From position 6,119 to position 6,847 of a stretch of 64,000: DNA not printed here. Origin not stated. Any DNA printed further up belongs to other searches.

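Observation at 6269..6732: Convergent, separately promoted lysozyme/SLT-like moron inside the head module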

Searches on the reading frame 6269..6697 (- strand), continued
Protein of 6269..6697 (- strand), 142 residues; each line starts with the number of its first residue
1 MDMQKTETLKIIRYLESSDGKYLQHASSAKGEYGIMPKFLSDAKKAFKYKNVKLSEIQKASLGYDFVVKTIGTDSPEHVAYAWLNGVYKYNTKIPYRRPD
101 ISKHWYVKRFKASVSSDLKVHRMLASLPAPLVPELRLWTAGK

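Call 42: find_encoding_contigs(protein=P0081, flank=8000, max_places=1)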
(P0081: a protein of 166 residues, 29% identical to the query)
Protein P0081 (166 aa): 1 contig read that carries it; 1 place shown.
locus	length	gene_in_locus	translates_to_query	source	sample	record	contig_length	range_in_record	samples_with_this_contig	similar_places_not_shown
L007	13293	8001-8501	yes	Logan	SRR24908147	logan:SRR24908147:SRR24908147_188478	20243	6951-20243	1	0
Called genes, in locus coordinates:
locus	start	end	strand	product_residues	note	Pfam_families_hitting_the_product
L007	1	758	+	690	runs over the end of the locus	PF16510:P22_portal, PF23899:SU10_portal (weak)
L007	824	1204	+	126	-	-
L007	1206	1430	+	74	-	-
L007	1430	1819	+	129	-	-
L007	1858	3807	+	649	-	-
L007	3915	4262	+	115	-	-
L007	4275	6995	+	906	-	PF17164:DUF5122 (weak)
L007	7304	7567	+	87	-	-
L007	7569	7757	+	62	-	PF19197:DUF5872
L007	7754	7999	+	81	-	PF19197:DUF5872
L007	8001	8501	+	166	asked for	-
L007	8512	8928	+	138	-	-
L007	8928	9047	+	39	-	-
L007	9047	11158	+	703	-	PF18760:ART-PolyVal (weak)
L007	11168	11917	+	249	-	PF18760:ART-PolyVal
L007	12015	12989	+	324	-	-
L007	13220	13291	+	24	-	?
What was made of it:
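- In L007 it sits between the portal gene and a 324-aa gene, among small basic DUF5872 proteins and ART-PolyVal proteins (call 42).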

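Call 48: search_dna_similar(query=window:6269-6697:-, collection=phages, mode=protein, max_evalue=1)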
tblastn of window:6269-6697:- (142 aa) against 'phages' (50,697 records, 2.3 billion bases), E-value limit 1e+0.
No match.

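Call 50: find_related_loci(query=A1, collection=viral_contigs, flank=4000)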
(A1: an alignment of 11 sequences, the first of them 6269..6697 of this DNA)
Query A1 (142 aa) in viral_contigs; peptide patterns used: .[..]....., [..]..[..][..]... (x = any residue, [..] = any of these).
66 stretches matched a pattern; 9 encode a relative of the query (tblastn E <= 1e-3); 9 distinct loci.
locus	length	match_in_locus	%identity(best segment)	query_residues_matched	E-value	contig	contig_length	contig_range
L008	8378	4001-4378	71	1-129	8e-58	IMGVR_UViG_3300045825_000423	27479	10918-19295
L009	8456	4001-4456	31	3-126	2e-8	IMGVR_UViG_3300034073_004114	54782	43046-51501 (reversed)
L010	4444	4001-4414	31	3-111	4e-8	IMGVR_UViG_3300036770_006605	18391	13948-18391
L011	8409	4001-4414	27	3-111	5e-7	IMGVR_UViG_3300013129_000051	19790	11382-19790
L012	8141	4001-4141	43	1-38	3e-6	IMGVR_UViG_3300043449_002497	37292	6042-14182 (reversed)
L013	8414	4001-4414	26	3-111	2e-6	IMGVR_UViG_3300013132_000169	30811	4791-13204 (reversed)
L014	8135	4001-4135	47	3-38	1e-5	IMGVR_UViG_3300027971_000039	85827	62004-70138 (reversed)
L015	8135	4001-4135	47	3-38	1e-5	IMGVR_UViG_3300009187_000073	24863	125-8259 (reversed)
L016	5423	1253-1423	37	3-53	1e-4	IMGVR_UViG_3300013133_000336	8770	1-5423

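Call 54: search_protein_families(library=pfam, proteins=[L004:6332-7108:-, L004:7108-7779:-, L001:6378-7298:-, L002:6329-7633:-, L002:7634-8326:-, P0070, P0050, P0048, P0054, P0068], max_evalue=0.1)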
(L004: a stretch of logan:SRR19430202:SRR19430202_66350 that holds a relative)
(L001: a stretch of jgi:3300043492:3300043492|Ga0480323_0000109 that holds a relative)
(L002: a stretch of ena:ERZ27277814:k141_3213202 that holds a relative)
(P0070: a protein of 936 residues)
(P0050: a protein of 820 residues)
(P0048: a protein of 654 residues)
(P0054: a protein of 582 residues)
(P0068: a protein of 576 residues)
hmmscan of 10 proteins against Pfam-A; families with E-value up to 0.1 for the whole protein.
L004:6332-7108:- (258 aa): 0 families

L004:7108-7779:- (223 aa): 0 families

L001:6378-7298:- (306 aa): 0 families

L002:6329-7633:- (434 aa): 0 families

L002:7634-8326:- (230 aa): 0 families

P0070 (936 aa): 1 family
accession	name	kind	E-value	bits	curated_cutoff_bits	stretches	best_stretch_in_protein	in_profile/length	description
PF01464.25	SLT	-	0.00036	20.5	21.3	1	794-921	11-113/117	Transglycosylase SLT domain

P0050 (820 aa): 4 families
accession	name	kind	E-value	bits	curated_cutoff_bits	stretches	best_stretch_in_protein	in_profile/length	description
PF01464.25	SLT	-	0.00021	21.2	21.3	1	670-804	5-113/117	Transglycosylase SLT domain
PF10098.14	DUF2336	-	0.00038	20.4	34.6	0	320-389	137-205/262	Uncharacterised protein conserved in bacteria (DUF2336)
PF23195.1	UBQLN1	-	0.023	14.8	27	0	723-763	31-68/70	Ubiquilin-1-like domain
PF02985.28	HEAT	-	0.084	13.6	23.5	0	539-554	7-22/31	HEAT repeat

P0048 (654 aa): 4 families
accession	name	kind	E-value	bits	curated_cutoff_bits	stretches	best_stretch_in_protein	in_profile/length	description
PF00583.31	Acetyltransf_1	-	0.00081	20.1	20.7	1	136-183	42-87/116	Acetyltransferase (GNAT) family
PF13508.13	Acetyltransf_7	-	0.005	17.6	27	1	140-192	16-66/84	Acetyltransferase (GNAT) domain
PF01464.25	SLT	-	0.006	16.6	21.3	1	514-623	8-97/117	Transglycosylase SLT domain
PF18896.5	SLT_3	-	0.016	16.1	27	0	131-153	36-58/89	Lysozyme like domain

P0054 (582 aa): 0 families

P0068 (576 aa): 0 families
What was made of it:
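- In P0070 and P0050 the SLT match (20.5 and 21.2 bits against a cut-off of 21.3) covers exactly the homologous region (call 54).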

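Call 60: find_encoding_contigs(protein=P0001, flank=10000, max_places=3)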
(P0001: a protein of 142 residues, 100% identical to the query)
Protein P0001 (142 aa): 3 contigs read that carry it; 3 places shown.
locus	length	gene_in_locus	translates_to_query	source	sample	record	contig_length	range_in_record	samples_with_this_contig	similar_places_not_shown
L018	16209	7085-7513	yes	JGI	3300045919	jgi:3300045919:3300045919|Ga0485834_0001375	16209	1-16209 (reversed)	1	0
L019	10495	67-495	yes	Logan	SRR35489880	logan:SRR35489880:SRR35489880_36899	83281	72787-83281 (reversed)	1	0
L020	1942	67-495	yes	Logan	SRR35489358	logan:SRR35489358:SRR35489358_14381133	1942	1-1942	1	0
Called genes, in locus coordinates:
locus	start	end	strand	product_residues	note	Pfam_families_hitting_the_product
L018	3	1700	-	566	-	?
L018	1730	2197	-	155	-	-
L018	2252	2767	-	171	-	-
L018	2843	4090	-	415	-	-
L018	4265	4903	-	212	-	-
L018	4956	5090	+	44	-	-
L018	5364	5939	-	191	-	-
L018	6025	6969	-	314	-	-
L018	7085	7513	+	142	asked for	-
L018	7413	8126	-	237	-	-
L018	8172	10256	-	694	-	PF16510:P22_portal (faint), PF23899:SU10_portal (faint)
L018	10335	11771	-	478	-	PF03237:Terminase_6N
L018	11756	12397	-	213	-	-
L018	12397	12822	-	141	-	-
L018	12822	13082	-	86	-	-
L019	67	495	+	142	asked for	-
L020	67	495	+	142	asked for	-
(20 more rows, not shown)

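Call 66: search_protein_families(library=phrogs, proteins=[L014:1268-3325:+, L014:5007-5999:+, L014:6197-7132:+, L012:613-2364:+, L012:5579-7741:+, L009:1169-2284:+, L009:4668-5618:+, L011:2521-3579:+, L011:6336-7325:+, L016:2344-3273:+], max_evalue=0.001)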
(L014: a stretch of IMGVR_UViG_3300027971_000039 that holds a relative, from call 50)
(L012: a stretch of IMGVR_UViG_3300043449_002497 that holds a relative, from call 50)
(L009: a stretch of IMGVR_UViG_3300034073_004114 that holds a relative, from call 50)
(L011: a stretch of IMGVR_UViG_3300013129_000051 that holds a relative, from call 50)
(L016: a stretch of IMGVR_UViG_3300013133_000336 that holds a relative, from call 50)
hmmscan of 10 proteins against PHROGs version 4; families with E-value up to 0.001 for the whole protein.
L014:1268-3325:+ (685 aa): 0 families

L014:5007-5999:+ (330 aa): 0 families

L014:6197-7132:+ (311 aa): 0 families

L012:613-2364:+ (583 aa): 31 families (the best 25 are shown)
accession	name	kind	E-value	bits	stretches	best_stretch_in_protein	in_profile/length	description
phrog_6320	-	tail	1.7e-20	74.4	1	57-115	157-215/745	tail fiber protein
phrog_366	-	tail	4.5e-16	60.3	1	54-136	332-405/474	tail fiber protein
phrog_5073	-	tail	2e-13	51.2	1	57-386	299-485/519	tail fiber protein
phrog_8745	-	tail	5.6e-12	44.8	1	57-110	1379-1432/1803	tail fiber protein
phrog_13892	-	tail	1.6e-11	44.9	1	53-126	34-104/676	minor tail protein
phrog_38806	-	unknown function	3.5e-11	44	1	57-117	93-153/285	-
phrog_30509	-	tail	3e-10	40.7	1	54-117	35-101/254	collagen like minor tail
phrog_35286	-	unknown function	3.6e-10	39.9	1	40-118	269-348/750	-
phrog_819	-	tail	3.7e-10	39.6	1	28-468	607-929/1024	tail protein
phrog_32409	-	tail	5.4e-10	39.2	1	53-107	186-240/884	tail fiber protein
phrog_33406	-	tail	9.5e-10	38.4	1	46-116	179-249/651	tail fiber protein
phrog_17587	-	tail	1.8e-09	37.7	1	58-112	366-423/641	tail fiber protein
phrog_1658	-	unknown function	2.4e-09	38.3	1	56-120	50-114/239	-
phrog_10972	-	tail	7.5e-09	36.5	1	55-113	154-209/343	tail fiber protein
phrog_3904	-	tail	9.7e-09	35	1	48-139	215-312/1086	tail fiber protein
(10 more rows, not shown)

L012:5579-7741:+ (720 aa): 0 families

L009:1169-2284:+ (371 aa): 3 families
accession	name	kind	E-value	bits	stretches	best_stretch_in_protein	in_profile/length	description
phrog_29238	-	unknown function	2.8e-14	52.9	1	12-98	429-514/997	-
phrog_31460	-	tail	1.7e-13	51.8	1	11-97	74-161/288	tail protein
phrog_13892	-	tail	3.7e-13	50.3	1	14-96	485-569/676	minor tail protein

L009:4668-5618:+ (316 aa): 0 families

L011:2521-3579:+ (352 aa): 1 family
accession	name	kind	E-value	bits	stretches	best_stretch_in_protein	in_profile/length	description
phrog_4577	-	tail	5.8e-09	36.6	1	5-137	74-210/340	tail protein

L011:6336-7325:+ (329 aa): 0 families

L016:2344-3273:+ (309 aa): 0 families
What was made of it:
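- In L009, L011 and L012 the gene lies a few genes downstream of genes with tail-fibre-like PHROG hits (call 66), a place where lysis genes often sit.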

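Call 75: fold_search(model_id=the predicted structure, library=viral)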
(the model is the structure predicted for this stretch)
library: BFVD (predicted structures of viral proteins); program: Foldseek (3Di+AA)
matches with E <= 10: 299; with E <= 0.001: 0
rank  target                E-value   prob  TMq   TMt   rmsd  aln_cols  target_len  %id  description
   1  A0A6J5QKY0            4.8e-03  1.00  0.55  0.54   4.3       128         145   17  Transglycosylase SLT domain-containing protein [uncultured Caudovirales phage]
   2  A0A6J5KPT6            9.7e-03  1.00  0.63  0.13   5.1       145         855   16  LT_GEWL domain containing protein [uncultured Caudovirales phage]
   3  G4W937                1.3e-02  1.00  0.47  0.43   6.4       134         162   12  Lytic transglycosylase [Tetrasphaera phage TJE1]
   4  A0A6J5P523            1.9e-02  1.00  0.51  0.41   6.5       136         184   18  LT_GEWL domain containing protein [uncultured Caudovirales phage]
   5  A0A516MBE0            2.1e-02  1.00  0.55  0.56   5.2       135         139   16  (no name in the UniProt tables at hand)
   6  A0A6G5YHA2            3.2e-02  1.00  0.51  0.11   5.9       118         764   17  (no name in the UniProt tables at hand)
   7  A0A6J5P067            4.0e-02  1.00  0.55  0.58   3.8       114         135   16  Destabilase [uncultured Caudovirales phage]
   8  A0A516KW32            6.8e-02  1.00  0.54  0.56   4.3       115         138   16  (no name in the UniProt tables at hand)
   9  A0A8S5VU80            7.2e-02  0.97  0.48  0.38   8.3       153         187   18  Minor tail protein [Tectiviridae sp.]
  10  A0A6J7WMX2            8.9e-02  1.00  0.58  0.55   4.6       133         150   15  Transglycosylase SLT domain 1 [uncultured Caudovirales phage]
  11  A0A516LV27            9.4e-02  1.00  0.58  0.58   3.8       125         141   12  (no name in the UniProt tables at hand)
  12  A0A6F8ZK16            9.4e-02  1.00  0.53  0.06   4.8       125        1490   15  Phage internal virion protein [Xylella phage Cota]
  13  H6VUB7                9.4e-02  0.99  0.49  0.06   4.9       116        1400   22  Internal virion protein [Escherichia phage phiKT]
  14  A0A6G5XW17            9.4e-02  0.99  0.52  0.13   5.8       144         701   17  (no name in the UniProt tables at hand)
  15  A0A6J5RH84            9.9e-02  0.98  0.46  0.32   7.1       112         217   19  Uncharacterized protein [uncultured Caudovirales phage]
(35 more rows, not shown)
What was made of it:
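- Closest known: Virion-associated lytic transglycosylase domains of podoviruses. Same: The fold is the same: BFVD hits include the internal virion proteins of Xylella phage Cota, Escherichia phage phiKT and Burkholderia phage JG068 (call 75).
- Closest known: Small globular SLT- or GEWL-type phage endolysins. Same: The best BFVD matches include 135-187-aa phage proteins annotated with SLT or LT_GEWL domains (call 75).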

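Call 80: search_protein_families(library=ncbifam, proteins=[window:6269-6697:-, P0012, P0013, P0014, P0017, P0044, P0072, P0081, P0088, P0064], max_evalue=0.1)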
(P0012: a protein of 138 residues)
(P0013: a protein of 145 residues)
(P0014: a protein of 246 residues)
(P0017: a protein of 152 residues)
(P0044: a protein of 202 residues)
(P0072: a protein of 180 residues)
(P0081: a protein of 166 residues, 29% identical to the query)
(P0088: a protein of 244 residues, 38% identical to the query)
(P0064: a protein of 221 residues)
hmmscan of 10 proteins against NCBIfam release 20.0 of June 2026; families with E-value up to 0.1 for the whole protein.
window:6269-6697:- (142 aa): 0 families

P0012 (138 aa): 0 families

P0013 (145 aa): 2 families
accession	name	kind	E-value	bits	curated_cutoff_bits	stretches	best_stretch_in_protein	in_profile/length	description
TIGR03798.1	leader_Nif11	subfamily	0.037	14.3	32.3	1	67-87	3-23/68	Nif11-like leader peptide family RiPP precursor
TIGR01760.1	tape_meas_TP901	equivalog_domain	0.098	11.7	28.8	1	32-106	180-249/349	phage tail tape measure protein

P0014 (246 aa): 0 families

P0017 (152 aa): 1 family
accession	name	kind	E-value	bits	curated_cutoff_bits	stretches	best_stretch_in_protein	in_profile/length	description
NF005913.0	PRK07906.1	subfamily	0.06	12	382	1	62-114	321-374/442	hypothetical protein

P0044 (202 aa): 1 family
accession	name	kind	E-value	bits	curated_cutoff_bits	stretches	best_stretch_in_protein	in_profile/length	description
NF040904.1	PhrA_Strep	subfamily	0.033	14.4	40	1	7-34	3-30/56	PhrA family quorum-sensing system peptide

P0072 (180 aa): 0 families

P0081 (166 aa): 1 family
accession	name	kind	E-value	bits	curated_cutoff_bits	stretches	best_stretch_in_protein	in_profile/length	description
NF006586.0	PRK09112.1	equivalog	0.021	14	308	1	71-154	198-280/351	DNA polymerase III subunit delta'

P0088 (244 aa): 0 families

P0064 (221 aa): 0 families

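Call 82: find_related_loci(query=A1, collection=genome_contigs, flank=5000)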
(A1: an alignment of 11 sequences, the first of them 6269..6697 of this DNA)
Query A1 (142 aa) in genome_contigs; peptide patterns used: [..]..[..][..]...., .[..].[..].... (x = any residue, [..] = any of these).
52 stretches matched a pattern, but none encodes a relative of the query by tblastn (E <= 1e-3).
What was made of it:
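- No relative was found in the genome collection of 185,579 species (call 82).
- Tried and rejected: With A1 it found no relative (call 82).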
